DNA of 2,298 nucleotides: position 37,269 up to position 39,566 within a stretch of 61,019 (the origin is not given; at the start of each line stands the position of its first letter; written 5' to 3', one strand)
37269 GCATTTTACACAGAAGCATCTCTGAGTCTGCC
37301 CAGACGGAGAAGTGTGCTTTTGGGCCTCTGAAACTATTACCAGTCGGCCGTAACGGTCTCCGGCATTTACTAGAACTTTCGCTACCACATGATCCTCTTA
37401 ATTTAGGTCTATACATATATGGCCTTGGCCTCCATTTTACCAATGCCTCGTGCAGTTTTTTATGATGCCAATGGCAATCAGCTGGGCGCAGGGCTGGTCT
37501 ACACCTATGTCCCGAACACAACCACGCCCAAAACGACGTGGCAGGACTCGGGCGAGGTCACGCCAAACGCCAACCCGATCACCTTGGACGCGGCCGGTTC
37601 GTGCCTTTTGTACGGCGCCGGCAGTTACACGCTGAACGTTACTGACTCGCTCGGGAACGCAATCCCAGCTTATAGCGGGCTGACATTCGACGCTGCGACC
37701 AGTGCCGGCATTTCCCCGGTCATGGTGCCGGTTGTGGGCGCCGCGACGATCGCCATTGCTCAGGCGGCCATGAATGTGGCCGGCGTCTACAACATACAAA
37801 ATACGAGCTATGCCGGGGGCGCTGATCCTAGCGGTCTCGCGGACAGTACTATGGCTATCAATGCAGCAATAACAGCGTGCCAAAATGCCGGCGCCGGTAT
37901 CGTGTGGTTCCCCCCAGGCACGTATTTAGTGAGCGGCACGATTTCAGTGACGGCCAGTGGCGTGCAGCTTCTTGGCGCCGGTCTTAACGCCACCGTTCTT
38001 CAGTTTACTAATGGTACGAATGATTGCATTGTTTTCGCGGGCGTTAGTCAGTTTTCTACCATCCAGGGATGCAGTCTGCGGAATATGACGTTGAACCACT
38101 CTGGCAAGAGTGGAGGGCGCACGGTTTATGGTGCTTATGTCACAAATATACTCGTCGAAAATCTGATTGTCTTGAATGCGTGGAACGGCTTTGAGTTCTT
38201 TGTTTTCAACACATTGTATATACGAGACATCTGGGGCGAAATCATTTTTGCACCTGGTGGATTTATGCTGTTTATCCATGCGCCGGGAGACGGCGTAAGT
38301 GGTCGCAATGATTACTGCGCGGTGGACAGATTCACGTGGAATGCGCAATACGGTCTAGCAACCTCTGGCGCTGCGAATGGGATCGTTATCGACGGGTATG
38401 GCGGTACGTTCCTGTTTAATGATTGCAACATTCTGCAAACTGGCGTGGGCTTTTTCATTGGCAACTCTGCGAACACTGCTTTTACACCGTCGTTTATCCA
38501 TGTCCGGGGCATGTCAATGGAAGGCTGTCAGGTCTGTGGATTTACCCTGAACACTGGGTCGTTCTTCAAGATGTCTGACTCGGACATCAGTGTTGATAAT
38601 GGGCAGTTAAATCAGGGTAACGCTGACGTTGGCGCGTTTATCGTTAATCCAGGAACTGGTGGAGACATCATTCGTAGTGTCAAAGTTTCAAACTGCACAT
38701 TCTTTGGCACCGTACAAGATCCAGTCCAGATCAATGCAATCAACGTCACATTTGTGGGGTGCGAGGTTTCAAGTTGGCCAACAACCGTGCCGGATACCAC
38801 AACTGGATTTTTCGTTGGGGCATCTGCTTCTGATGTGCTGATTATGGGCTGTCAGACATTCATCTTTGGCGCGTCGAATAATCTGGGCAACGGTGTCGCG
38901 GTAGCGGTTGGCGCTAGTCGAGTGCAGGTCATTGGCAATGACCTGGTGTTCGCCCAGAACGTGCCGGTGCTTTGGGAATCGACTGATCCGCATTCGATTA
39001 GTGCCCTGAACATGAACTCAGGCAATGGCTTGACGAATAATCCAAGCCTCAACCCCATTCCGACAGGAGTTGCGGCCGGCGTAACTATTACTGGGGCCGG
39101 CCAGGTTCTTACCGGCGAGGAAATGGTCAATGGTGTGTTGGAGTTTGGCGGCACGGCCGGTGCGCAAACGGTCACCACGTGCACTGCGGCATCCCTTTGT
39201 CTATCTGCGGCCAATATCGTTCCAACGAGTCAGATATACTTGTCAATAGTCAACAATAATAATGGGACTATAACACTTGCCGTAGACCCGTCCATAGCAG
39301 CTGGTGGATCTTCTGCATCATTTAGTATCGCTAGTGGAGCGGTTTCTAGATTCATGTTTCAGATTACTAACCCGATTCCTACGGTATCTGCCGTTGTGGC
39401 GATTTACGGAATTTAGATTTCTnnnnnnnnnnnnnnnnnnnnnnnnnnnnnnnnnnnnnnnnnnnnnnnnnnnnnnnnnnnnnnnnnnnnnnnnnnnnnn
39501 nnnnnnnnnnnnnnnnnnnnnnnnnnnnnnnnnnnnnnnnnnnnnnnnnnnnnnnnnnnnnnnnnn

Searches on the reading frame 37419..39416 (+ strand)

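Call 10: search_protein_families(library=phrogs, proteins=[window:37419-39416:+], max_evalue=0.001)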
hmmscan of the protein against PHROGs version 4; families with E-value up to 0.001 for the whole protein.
window:37419-39416:+ (665 aa): 3 families
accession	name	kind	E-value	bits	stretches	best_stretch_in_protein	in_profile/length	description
phrog_26190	-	unknown function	3.3e-11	44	1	11-89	10-90/260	-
phrog_2234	-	tail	2.4e-09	37.4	1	134-252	192-317/757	tail spike protein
phrog_7458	-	tail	0.00012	21.4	1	137-199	132-193/732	tail spike protein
